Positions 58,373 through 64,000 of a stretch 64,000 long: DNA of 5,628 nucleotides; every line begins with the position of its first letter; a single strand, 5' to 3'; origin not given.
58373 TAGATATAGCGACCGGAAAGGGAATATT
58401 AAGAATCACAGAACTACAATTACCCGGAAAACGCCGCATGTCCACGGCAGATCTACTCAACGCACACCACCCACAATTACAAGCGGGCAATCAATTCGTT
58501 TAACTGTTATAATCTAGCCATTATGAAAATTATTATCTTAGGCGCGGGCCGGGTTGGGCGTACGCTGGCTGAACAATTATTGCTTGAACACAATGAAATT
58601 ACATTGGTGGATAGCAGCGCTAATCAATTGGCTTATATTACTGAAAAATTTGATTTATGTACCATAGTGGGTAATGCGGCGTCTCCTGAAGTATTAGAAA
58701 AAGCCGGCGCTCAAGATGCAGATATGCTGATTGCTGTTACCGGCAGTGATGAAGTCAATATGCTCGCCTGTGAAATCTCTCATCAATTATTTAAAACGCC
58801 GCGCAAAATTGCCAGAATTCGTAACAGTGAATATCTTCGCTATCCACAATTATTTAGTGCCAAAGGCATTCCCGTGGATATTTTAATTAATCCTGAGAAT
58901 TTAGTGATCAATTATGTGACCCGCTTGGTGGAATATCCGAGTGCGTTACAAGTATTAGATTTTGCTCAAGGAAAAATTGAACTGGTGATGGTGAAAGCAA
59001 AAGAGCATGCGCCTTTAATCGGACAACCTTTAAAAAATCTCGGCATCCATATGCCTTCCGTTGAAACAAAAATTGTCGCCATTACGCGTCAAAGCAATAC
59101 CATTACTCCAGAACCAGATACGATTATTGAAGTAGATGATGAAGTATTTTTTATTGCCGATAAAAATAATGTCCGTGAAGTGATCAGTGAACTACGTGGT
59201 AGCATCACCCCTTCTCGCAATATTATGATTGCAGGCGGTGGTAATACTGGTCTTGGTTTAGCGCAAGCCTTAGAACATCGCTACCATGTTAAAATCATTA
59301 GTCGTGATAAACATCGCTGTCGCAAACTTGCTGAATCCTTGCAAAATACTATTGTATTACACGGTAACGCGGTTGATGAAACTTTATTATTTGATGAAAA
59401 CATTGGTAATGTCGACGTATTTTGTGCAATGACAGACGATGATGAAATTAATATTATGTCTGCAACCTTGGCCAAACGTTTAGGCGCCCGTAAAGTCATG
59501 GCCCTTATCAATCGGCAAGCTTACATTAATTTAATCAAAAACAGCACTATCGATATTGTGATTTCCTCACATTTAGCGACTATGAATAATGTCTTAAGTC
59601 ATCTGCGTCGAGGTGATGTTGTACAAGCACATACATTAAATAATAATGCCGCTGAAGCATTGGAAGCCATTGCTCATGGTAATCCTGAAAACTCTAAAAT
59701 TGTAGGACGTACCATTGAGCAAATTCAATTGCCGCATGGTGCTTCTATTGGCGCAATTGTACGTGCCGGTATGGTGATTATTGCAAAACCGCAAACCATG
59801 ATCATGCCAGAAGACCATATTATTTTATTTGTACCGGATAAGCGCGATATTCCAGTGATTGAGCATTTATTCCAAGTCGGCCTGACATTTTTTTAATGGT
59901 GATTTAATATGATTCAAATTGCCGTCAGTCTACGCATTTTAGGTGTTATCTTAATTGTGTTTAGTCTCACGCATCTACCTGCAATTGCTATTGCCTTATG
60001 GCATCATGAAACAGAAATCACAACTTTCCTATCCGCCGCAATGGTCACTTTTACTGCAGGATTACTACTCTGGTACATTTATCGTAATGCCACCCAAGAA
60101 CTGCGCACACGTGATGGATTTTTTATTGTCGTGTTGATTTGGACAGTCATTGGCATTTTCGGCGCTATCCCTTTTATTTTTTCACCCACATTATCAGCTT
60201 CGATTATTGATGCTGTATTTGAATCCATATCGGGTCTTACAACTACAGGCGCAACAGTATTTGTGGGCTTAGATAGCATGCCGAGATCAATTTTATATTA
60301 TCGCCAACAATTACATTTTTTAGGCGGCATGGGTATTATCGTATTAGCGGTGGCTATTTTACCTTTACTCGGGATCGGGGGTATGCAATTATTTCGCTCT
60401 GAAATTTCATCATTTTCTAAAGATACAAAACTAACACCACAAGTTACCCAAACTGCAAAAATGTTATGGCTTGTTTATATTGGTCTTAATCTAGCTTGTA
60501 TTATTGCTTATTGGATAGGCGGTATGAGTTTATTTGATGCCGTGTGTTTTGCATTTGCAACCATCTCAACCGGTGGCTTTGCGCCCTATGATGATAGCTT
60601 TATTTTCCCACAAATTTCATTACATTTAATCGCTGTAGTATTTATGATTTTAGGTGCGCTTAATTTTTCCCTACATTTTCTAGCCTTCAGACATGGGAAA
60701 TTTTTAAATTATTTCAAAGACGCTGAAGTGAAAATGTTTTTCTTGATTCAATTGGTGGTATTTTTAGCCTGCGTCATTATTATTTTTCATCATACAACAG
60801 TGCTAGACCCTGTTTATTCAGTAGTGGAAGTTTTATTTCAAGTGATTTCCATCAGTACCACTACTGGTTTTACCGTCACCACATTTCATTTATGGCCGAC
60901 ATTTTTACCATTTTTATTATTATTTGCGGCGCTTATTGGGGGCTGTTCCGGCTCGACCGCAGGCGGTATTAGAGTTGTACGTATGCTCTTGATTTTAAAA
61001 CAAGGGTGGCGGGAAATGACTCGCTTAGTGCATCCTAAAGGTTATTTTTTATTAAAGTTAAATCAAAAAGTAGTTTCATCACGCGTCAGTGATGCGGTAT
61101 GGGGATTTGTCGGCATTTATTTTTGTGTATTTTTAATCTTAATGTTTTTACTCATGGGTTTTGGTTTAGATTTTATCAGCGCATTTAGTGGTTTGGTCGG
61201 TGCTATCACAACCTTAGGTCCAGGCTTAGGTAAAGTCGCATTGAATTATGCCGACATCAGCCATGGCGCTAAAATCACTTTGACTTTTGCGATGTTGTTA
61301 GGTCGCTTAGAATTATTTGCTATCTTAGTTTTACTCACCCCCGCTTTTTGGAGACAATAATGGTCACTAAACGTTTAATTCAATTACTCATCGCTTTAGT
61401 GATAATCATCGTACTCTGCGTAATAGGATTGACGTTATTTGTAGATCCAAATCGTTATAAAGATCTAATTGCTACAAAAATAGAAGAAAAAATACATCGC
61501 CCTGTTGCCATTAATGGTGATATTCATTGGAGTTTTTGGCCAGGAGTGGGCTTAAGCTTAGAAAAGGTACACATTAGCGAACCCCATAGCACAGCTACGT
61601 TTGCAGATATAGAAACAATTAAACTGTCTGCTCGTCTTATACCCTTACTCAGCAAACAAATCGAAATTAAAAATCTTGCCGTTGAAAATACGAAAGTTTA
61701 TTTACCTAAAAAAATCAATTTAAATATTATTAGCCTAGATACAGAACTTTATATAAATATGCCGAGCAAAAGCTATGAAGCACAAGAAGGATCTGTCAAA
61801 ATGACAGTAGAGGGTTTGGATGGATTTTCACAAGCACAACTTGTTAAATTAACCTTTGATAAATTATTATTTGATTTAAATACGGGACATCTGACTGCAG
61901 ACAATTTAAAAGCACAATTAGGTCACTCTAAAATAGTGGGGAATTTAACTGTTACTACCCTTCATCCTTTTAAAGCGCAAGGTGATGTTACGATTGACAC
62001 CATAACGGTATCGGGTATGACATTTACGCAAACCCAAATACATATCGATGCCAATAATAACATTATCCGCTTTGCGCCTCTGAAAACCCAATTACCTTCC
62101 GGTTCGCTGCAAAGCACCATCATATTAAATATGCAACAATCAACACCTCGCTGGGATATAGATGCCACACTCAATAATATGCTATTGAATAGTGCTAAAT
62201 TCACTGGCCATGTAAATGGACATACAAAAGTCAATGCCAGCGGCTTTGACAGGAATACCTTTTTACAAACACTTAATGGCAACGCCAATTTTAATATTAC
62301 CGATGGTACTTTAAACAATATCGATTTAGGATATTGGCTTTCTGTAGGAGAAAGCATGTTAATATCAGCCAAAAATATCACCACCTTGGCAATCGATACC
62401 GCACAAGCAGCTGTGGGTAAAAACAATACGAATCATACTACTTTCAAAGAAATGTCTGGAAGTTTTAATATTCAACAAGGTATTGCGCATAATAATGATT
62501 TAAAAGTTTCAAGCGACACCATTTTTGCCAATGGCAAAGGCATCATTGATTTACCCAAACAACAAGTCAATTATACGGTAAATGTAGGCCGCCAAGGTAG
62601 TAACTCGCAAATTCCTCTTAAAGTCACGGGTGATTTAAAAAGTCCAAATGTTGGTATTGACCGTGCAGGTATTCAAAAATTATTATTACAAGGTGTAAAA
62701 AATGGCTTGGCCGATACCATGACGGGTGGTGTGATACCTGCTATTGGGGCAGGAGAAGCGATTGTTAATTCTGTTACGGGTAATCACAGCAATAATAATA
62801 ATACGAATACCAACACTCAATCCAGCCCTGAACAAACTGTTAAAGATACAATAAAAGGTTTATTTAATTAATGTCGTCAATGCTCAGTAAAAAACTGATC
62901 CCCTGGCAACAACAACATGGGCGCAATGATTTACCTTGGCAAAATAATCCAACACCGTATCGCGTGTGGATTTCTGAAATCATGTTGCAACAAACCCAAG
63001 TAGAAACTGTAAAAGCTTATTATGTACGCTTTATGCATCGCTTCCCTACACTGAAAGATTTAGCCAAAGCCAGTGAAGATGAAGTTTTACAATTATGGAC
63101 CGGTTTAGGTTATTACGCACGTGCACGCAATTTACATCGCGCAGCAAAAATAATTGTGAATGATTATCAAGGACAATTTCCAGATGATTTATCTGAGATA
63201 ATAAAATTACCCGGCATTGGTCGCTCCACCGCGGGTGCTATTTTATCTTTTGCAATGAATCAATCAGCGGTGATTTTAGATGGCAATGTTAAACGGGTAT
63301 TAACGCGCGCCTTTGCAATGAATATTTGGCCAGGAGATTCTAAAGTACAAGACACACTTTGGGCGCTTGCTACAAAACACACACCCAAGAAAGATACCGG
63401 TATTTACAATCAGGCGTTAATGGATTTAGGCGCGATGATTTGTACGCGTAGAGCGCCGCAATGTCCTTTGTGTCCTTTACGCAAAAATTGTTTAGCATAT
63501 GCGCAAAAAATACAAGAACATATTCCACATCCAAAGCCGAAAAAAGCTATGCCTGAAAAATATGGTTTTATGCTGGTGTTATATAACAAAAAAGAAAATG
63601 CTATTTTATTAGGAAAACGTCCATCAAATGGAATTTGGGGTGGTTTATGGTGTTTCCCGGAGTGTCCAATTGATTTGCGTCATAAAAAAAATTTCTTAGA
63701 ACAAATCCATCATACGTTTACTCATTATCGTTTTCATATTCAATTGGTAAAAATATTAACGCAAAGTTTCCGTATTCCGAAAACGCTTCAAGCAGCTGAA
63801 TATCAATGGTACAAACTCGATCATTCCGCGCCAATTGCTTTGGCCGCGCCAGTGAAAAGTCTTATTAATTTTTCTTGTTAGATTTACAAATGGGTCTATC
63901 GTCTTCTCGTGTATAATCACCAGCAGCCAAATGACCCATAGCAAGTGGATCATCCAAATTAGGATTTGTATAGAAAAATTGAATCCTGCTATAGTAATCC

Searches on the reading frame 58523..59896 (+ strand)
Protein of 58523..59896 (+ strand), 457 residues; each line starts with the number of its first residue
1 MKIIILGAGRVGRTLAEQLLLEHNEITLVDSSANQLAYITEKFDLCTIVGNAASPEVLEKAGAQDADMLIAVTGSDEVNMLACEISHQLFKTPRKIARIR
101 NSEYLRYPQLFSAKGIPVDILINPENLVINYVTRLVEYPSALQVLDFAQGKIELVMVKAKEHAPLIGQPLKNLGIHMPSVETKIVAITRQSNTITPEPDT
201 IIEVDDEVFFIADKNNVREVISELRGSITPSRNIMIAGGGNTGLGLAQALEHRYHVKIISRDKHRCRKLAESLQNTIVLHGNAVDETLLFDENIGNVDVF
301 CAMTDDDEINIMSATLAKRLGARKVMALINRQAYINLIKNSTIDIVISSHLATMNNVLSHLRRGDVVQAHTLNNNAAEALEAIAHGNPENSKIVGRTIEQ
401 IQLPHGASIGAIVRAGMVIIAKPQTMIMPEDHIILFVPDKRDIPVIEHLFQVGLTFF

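Call 43: search_protein_families(library=pfam, proteins=[window:58523-59896:+], max_evalue=0.0001)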
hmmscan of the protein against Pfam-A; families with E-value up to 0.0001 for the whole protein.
window:58523-59896:+ (457 aa): 10 families
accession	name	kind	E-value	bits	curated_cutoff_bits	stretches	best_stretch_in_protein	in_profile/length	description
PF02254.24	TrkA_N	-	3.7e-52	176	23.8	2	3-107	1-104/116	TrkA-N domain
PF02080.26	TrkA_C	-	5.3e-23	81.1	27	2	154-223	1-69/71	TrkA-C domain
PF13241.12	NAD_binding_7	-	2e-12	48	22.1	0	232-319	8-84/104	Putative NAD(P)-binding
PF03807.23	F420_oxidored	-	1.1e-08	35.9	21.6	0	2-53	1-46/94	NADP oxidoreductase coenzyme F420-dependent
PF03435.24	Sacchrp_dh_NADP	-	1.1e-07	32.7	25.1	0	3-47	1-50/129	Saccharopine dehydrogenase NADP binding domain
PF01210.29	NAD_Gly3P_dh_N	-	5.5e-07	30.1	23.1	0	234-294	2-63/158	NAD-dependent glycerol-3-phosphate dehydrogenase N-terminus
PF13460.12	NAD_binding_10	-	1.6e-06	28.6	27.2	0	8-77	3-72/184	NAD(P)H-binding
PF02558.23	ApbA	-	1.1e-05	25.6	22.2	0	3-71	1-72/150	Ketopantoate reductase PanE/ApbA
PF01488.26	Shikimate_DH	-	5.3e-05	23.8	24.3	0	231-279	12-64/138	Shikimate / quinate 5-dehydrogenase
PF07992.20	Pyr_redox_2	-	9.7e-05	22.4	26.1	0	219-276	138-188/291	Pyridine nucleotide-disulphide oxidoreductase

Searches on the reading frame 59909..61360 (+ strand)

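Call 43: search_protein_families(library=pfam, proteins=[window:59909-61360:+], max_evalue=0.0001)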
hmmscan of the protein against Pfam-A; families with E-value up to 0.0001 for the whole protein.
window:59909-61360:+ (483 aa): 1 family
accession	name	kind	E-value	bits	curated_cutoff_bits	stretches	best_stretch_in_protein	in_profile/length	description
PF02386.22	TrkH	-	5.9e-78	263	27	1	39-476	4-490/502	Cation transport protein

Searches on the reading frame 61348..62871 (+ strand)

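Call 66: search_protein_families(library=pfam, proteins=[window:61348-62871:+], max_evalue=0.00001)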
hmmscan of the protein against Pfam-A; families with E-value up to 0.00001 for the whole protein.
window:61348-62871:+ (507 aa): 2 families
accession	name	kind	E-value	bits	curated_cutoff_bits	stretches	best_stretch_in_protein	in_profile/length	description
PF05170.20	AsmA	-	1.8e-38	133.2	29.8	2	9-117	7-115/607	AsmA family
PF13116.12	YhdP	-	2.9e-16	59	46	2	6-254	7-234/1224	YhdP protein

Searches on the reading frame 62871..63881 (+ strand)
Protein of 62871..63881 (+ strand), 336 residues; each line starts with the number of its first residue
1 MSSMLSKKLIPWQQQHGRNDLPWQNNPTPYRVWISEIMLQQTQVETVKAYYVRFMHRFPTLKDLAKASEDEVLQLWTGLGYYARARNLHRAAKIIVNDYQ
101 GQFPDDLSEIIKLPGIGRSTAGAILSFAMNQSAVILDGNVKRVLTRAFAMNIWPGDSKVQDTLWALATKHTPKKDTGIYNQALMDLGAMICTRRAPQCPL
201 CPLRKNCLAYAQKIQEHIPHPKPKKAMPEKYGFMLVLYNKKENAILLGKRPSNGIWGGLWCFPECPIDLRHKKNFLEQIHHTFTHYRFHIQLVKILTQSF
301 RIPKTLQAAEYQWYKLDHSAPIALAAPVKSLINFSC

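Call 66: search_protein_families(library=pfam, proteins=[window:62871-63881:+], max_evalue=0.00001)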
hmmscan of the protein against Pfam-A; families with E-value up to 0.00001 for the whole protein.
window:62871-63881:+ (336 aa): 3 families
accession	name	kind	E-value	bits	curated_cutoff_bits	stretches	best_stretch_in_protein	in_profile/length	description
PF00730.31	HhH-GPD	-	1.9e-26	93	26.2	1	34-166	1-105/108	HhH-GPD superfamily base excision DNA repair protein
PF14815.12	NUDIX_4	-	1.6e-17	63.8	35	1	235-332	3-111/113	NUDIX domain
PF00633.29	HHH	-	2.6e-09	36.9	24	1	99-127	2-30/30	Helix-hairpin-helix motif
